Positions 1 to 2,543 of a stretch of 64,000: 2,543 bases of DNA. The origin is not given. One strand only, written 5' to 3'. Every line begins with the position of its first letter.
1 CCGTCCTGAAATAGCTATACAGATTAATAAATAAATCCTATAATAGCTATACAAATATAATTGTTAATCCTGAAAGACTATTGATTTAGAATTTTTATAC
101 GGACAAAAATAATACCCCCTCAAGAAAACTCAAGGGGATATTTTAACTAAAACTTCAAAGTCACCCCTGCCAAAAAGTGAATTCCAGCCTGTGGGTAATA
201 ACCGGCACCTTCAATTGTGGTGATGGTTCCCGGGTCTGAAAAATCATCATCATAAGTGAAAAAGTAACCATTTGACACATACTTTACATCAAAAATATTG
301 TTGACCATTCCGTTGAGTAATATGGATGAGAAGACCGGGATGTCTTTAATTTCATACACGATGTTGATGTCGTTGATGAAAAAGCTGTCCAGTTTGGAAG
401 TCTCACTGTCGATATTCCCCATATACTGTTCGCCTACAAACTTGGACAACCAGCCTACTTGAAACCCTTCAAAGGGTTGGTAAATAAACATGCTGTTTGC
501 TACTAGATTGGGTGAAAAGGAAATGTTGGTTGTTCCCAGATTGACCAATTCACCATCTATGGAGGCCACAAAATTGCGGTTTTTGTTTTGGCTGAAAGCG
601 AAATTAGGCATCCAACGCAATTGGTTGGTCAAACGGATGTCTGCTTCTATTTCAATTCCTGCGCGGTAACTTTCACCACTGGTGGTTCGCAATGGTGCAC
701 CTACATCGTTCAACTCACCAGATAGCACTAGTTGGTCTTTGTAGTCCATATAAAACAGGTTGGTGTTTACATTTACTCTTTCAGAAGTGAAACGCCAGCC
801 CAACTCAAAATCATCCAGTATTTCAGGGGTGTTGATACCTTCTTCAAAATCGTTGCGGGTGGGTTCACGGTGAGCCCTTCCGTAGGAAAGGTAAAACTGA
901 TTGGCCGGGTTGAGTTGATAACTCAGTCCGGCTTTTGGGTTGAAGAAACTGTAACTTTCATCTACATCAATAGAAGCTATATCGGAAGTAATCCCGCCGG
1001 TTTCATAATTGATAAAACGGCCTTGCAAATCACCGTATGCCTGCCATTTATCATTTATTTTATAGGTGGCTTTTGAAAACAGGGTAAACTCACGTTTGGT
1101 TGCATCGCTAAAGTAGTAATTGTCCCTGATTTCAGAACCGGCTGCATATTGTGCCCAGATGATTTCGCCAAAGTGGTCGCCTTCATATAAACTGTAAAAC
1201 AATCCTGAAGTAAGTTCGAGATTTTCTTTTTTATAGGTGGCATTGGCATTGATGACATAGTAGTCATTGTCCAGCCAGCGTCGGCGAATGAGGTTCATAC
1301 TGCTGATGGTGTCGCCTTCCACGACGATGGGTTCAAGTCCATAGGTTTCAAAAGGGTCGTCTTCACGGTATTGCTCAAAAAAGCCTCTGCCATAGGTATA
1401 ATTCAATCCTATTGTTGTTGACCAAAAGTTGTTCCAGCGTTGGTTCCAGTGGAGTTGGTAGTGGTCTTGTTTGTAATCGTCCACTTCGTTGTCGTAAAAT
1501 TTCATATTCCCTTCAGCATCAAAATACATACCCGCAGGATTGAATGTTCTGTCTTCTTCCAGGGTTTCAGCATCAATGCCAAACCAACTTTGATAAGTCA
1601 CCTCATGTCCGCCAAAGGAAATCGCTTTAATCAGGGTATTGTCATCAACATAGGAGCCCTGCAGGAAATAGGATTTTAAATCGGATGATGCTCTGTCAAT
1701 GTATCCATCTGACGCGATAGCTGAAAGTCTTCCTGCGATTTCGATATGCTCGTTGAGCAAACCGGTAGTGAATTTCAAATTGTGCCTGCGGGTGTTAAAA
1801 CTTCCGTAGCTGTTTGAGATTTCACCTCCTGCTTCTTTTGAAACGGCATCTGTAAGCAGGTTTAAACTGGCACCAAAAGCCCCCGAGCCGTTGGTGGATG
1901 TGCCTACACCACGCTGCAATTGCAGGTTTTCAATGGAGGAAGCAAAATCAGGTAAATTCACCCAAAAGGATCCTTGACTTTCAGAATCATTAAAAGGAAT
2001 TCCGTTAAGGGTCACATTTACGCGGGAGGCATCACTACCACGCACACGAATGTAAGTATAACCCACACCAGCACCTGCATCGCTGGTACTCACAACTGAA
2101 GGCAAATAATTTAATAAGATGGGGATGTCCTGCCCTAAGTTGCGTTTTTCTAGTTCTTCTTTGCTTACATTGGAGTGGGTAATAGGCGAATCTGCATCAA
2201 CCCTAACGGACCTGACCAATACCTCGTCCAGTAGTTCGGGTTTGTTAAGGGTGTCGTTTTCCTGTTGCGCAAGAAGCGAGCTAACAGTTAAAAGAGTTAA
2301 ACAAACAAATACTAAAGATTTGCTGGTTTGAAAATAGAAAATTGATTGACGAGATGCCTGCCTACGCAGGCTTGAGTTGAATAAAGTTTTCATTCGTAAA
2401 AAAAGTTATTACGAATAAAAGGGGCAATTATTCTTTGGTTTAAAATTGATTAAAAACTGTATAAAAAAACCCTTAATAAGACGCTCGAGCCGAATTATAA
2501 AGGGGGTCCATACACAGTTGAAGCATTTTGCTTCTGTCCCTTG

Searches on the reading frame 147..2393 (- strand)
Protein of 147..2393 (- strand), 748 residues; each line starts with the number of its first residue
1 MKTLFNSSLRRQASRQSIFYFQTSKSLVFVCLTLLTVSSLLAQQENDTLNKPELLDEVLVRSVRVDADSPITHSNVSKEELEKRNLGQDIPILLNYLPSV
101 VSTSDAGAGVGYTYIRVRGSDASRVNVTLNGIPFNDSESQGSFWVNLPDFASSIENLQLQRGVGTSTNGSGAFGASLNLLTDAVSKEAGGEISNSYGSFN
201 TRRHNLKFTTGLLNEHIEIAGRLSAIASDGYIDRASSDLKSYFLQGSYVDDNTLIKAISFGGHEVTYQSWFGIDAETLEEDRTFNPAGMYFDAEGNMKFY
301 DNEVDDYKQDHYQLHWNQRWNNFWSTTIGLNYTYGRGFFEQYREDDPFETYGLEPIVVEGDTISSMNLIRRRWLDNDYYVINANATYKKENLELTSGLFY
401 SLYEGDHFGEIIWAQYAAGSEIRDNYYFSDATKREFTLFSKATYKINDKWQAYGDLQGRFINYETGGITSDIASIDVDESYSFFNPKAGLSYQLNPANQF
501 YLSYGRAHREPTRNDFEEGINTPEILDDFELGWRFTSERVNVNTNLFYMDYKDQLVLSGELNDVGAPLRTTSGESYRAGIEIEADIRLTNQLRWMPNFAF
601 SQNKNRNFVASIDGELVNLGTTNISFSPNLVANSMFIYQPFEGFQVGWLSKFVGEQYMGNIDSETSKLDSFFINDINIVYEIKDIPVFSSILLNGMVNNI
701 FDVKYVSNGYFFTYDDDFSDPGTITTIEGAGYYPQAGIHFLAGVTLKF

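Call 9: search_protein_families(library=ncbifam, proteins=[window:147-2393:-])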
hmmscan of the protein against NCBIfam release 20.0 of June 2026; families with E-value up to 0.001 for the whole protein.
window:147-2393:- (748 aa): 7 families
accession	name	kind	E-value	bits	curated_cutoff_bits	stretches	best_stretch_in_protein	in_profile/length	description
TIGR01785.1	TonB-hemin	subfamily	8.6e-17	60.8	316.85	1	55-706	1-655/677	TonB-dependent heme/hemoglobin receptor family protein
TIGR01786.1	TonB-hemlactrns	subfamily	2.8e-12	45.8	323.75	1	67-706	19-687/719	TonB-dependent hemoglobin/transferrin/lactoferrin family receptor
TIGR01779.1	TonB-B12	equivalog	9.3e-11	41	599.7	1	37-207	10-179/614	TonB-dependent vitamin B12 receptor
NF041535.1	TonB_rec_PqqU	equivalog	1.1e-10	40.5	1200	1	474-707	412-645/676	TonB-dependent receptor PqqU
NF007349.0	PRK09840.1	equivalog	0.00012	20.2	686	0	463-707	494-735/760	catecholate siderophore receptor Fiu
NF010010.0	PRK13483.1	equivalog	0.00014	20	927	1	33-195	16-176/660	ligand-gated channel protein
NF038079.1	TonB_sider_MxcH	equivalog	0.0006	18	925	1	119-210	179-267/792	TonB-dependent siderophore myxochelin receptor MxcH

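Call 10: search_protein_families(library=pfam, proteins=[window:147-2393:-])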
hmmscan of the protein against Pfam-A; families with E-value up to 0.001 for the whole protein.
window:147-2393:- (748 aa): 3 families
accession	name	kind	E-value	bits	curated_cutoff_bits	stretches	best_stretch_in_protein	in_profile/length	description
PF00593.30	TonB_dep_Rec_b-barrel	-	7.9e-30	105.5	27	1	268-700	22-436/436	TonB dependent receptor-like, beta-barrel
PF07715.20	Plug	-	1.3e-12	48.6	23.9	1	68-175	4-106/107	TonB-dependent Receptor Plug Domain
PF10677.15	DUF2490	-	0.00018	21.7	29.8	0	441-522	8-75/186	Protein of unknown function (DUF2490)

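Call 11: find_related_loci(query=window:147-2393:-, collection=genome_contigs, flank=5000)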
Query window:147-2393:- (748 aa) in genome_contigs; peptide patterns used: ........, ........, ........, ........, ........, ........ (x = any residue, [..] = any of these).
600 stretches matched a pattern (row limit reached: there are more); 570 encode a relative of the query (tblastn E <= 1e-3); the best 80 are kept; 80 distinct loci.
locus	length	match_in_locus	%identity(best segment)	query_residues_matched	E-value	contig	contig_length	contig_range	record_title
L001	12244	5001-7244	95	1-748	0e+0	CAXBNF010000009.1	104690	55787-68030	MAG TPA_asm: uncultured Flavobacteriaceae bacterium isolate ERR2762121_concoct_30 genome assembly, contig: ERZ3421540.41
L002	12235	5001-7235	89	1-748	0e+0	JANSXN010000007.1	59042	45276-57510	MAG: Flavobacteriaceae bacterium isolate bin.26 k141_628412_length_59042_cov_9.0000, whole genome shotgun sequence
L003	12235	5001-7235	89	1-748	0e+0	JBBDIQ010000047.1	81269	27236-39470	MAG: Flavobacteriaceae bacterium isolate LejiaA_38_19 Lejia_A_557_length_81269_cov_12, whole genome shotgun sequence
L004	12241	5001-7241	88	1-748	0e+0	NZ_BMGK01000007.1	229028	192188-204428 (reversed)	Planktosalinus lacus strain CGMCC 1.12924 sequence07, whole genome shotgun sequence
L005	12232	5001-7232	88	1-748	0e+0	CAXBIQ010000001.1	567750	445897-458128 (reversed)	MAG TPA_asm: uncultured Flavobacteriaceae bacterium isolate ERR2762141_binner123_Refined_45 genome assembly, contig: ERZ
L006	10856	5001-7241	89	1-748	0e+0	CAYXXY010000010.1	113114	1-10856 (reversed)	MAG TPA_asm: uncultured Flavobacteriaceae bacterium isolate binchicken_co324_46 genome assembly, contig: NODE_78_length_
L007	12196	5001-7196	75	17-748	0e+0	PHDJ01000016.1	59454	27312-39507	MAG: Bacteroidetes bacterium HGW-Bacteroidetes-2 bjp_ig2102_scaffold_406, whole genome shotgun sequence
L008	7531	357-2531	74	27-748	0e+0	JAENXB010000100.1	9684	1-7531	MAG: Flavobacteriaceae bacterium isolate 5_8_m_bin19 k141_525742_length_9684_cov_104.6727, whole genome shotgun sequence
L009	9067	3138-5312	75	27-748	0e+0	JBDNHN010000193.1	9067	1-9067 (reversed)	MAG: Gillisia sp. isolate concoct.27.WLB k141_324488, whole genome shotgun sequence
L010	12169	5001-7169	75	28-748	0e+0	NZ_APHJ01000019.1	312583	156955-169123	Gillisia sp. CAL575 ctg19, whole genome shotgun sequence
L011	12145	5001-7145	75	33-748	0e+0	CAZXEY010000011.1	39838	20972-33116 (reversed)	MAG TPA_asm: uncultured Antarcticibacterium sp. isolate SRP304980_co1_280 genome assembly, contig: NODE_232_length_39838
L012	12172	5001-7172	73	26-748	0e+0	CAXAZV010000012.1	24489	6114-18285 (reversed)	MAG TPA_asm: uncultured Antarcticibacterium sp. isolate ERR599352_concoct_69 genome assembly, contig: ERZ2772589.876, wh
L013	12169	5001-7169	74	28-748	0e+0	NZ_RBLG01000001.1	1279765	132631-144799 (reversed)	Gillisia mitskevichiae strain DSM 19839 Ga0131140_101, whole genome shotgun sequence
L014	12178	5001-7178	73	25-748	0e+0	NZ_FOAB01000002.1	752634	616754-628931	Aquimarina amphilecti strain DSM 25232, whole genome shotgun sequence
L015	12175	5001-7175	73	27-748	0e+0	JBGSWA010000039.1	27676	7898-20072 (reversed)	MAG: Gillisia sp. isolate JTS-AC47 k141_1485394, whole genome shotgun sequence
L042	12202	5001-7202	68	19-748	0e+0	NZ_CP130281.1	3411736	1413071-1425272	Aequorivita nionensis strain VBW088 chromosome, complete genome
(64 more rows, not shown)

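Call 21: search_protein_families(library=pfam, proteins=[L014:7673-9532:+, L014:9610-10218:+, L014:10226-10981:+, L014:10992-11621:+, L014:2244-4679:-, L014:895-2247:+, L042:2177-4621:-, L042:7211-7651:-, L042:7836-8312:+, L001:7306-7737:-])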
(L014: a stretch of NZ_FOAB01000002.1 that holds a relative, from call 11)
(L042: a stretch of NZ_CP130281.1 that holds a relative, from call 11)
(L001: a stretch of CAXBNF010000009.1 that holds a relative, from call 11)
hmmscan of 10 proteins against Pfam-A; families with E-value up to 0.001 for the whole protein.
L014:7673-9532:+ (619 aa): 2 families
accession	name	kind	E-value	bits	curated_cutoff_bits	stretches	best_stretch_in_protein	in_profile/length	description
PF01964.24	ThiC_Rad_SAM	-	8e-187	621.6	25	1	138-582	2-419/420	Radical SAM ThiC family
PF13667.11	ThiC-associated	-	6.3e-32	109.7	27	1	17-97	1-81/81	ThiC-associated domain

L014:9610-10218:+ (202 aa): 1 family
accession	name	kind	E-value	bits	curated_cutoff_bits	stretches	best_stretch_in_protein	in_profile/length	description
PF02581.23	TMP-TENI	-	2.1e-07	30.9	27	1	6-175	5-178/180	Thiamine monophosphate synthase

L014:10226-10981:+ (251 aa): 1 family
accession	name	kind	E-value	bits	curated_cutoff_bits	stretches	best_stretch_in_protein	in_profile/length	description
PF08543.17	Phos_pyr_kin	-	3.7e-50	171.1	27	1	14-245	1-238/246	Phosphomethylpyrimidine kinase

L014:10992-11621:+ (209 aa): 1 family
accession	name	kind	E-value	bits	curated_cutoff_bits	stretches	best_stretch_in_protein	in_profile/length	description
PF02581.23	TMP-TENI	-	4.3e-52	176.5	27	1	15-186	11-177/180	Thiamine monophosphate synthase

L014:2244-4679:- (811 aa): 4 families
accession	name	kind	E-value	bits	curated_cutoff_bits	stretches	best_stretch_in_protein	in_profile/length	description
PF02518.31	HATPase_c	-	5.7e-27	94.8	26.4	1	427-542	1-110/111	Histidine kinase-, DNA gyrase B-, and HSP90-like ATPase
PF00072.30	Response_reg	-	3.6e-21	75.8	30.2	1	566-675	1-109/111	Response regulator receiver domain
PF00512.31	HisKA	-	4.5e-17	62.3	26.9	1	316-380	2-66/66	His Kinase A (phospho-acceptor) domain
PF01627.28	Hpt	-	3.8e-05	24.3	24.6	1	723-778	2-57/84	Hpt domain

L014:895-2247:+ (450 aa): 7 families
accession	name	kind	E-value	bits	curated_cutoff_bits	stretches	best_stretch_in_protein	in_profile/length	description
PF00158.32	Sigma54_activat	-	7.4e-68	227.9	20.2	1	149-312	4-167/168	Sigma-54 interaction domain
PF00072.30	Response_reg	-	7.8e-32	110.2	30.2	1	5-113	2-110/111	Response regulator receiver domain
PF14532.12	Sigma54_activ_2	-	1.2e-22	81.1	25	1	148-317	2-138/138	Sigma-54 interaction domain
PF25601.1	AAA_lid_14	-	3.6e-22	78.4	27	1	319-400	2-83/87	AAA+ ATPase lid domain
PF02954.25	HTH_8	-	9.6e-15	54.5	22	1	410-446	6-42/42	Bacterial regulatory protein, Fis family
PF07728.20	AAA_5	-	2.5e-10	40.9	22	1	170-290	2-125/139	AAA domain (dynein-related subfamily)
PF00004.35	AAA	-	1.4e-05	25.9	21.2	1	170-288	1-110/131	ATPase family associated with various cellular activities (AAA)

L042:2177-4621:- (814 aa): 4 families
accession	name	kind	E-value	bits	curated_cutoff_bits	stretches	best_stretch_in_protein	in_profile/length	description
PF02518.31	HATPase_c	-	1.8e-28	99.6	26.4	1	434-548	2-110/111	Histidine kinase-, DNA gyrase B-, and HSP90-like ATPase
PF00512.31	HisKA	-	1.4e-19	70.3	26.9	1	321-385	2-66/66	His Kinase A (phospho-acceptor) domain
PF00072.30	Response_reg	-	1.2e-16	61.3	30.2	1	571-679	2-110/111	Response regulator receiver domain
PF01627.28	Hpt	-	0.00056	20.5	24.6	0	726-783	1-58/84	Hpt domain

L042:7211-7651:- (146 aa): 0 families

L042:7836-8312:+ (158 aa): 2 families
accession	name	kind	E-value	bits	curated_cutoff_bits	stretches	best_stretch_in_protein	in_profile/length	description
PF03449.20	GreA_GreB_N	-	1.1e-28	99.7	24.5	1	6-74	2-70/71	Transcription elongation factor, N-terminal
PF01272.25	GreA_GreB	-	1.1e-25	89.9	26.9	1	84-156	4-76/77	Transcription elongation factor, GreA/GreB, C-term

L001:7306-7737:- (143 aa): 0 families

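Call 55: search_solved_structures(query=window:147-2393:-, max_evalue=0.001)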
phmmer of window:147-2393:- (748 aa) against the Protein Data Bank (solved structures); distinct sequences matched with E-value up to 0.001: 1.
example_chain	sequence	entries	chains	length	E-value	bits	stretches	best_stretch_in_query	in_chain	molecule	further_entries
5fr8_A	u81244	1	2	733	2.1e-07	32.9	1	44-193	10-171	TONB-DEPENDENT SIDEROPHORE RECEPTOR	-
